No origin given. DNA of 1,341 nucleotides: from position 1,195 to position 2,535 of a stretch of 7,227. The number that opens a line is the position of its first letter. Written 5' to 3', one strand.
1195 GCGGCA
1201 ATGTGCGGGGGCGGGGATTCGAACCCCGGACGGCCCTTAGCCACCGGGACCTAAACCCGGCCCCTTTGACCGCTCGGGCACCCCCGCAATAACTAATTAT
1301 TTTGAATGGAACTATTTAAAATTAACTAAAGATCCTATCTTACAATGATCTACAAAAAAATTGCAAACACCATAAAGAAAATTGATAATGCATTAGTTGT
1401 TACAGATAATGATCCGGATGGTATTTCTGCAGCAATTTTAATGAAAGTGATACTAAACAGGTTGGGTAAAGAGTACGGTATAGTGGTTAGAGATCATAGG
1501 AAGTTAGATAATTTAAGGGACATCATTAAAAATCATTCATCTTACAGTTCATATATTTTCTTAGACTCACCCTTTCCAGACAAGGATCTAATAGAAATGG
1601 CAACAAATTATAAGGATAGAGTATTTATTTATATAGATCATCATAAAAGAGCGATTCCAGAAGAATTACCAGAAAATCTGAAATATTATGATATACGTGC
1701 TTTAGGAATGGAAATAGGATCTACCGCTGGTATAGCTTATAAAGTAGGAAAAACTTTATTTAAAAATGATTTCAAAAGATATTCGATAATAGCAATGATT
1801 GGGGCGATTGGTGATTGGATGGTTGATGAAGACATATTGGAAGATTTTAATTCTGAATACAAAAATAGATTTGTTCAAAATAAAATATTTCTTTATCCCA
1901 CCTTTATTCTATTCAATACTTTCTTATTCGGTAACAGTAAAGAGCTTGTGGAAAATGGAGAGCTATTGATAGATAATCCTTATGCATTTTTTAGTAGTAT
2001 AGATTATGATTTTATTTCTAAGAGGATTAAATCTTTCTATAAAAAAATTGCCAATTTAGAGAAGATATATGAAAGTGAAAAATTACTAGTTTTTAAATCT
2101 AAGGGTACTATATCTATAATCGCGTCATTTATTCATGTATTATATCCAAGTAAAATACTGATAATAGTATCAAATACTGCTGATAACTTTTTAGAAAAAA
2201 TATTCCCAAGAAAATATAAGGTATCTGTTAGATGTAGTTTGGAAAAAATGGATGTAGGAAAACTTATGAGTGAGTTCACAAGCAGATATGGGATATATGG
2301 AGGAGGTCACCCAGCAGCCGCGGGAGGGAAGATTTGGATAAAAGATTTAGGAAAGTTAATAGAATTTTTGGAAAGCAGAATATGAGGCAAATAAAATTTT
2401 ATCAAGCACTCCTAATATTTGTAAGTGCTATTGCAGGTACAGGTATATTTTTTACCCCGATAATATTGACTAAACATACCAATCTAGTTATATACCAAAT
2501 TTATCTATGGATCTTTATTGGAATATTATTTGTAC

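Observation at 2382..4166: In-frame fusion of a 12-TM APC-type permease with a cytoplasmic SAM-methyltransferase domain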

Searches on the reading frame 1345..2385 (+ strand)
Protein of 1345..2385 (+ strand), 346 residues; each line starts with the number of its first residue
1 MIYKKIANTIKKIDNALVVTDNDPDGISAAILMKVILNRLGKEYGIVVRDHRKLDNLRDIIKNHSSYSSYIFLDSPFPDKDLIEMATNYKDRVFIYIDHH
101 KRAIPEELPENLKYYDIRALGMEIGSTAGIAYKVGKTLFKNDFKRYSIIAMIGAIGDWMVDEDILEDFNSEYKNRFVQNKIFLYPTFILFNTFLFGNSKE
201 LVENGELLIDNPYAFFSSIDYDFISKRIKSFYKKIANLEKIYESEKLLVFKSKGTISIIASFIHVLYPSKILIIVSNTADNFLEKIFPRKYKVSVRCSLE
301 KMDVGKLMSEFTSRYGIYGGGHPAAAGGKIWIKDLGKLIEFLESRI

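Call 3: search_protein_families(library=pfam, proteins=[window:1345-2385:+], max_evalue=0.01)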
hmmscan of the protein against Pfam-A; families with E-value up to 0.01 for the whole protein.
window:1345-2385:+ (346 aa): 2 families
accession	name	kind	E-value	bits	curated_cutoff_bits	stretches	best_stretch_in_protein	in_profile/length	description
PF02272.25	DHHA1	-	2.2e-10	41.3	25.9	1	252-345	14-99/102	DHHA1 domain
PF01368.27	DHH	-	1.2e-09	39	28.1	1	17-136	3-103/125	DHH family, N-terminal domain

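Call 4: search_protein_families(library=ncbifam, proteins=[window:1345-2385:+], max_evalue=0.01)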
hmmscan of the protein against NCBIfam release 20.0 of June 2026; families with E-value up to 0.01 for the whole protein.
window:1345-2385:+ (346 aa): 4 families
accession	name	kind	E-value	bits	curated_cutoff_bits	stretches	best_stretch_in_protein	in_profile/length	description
NF053576.1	RecJ_archaeal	equivalog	8.9e-26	90.7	360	2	4-171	2-163/452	RecJ family nuclease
NF040701.1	RecJ_Meth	equivalog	7.3e-16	58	550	2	14-168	8-158/449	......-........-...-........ exonuclease RecJ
TIGR00644.1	recJ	equivalog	1.5e-09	36.7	396.9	1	5-111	46-153/546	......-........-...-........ exonuclease RecJ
NF053575.1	GAN_nuclease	exception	1.5e-08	33.7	850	1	18-161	29-170/467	GINS-associated RecJ family nuclease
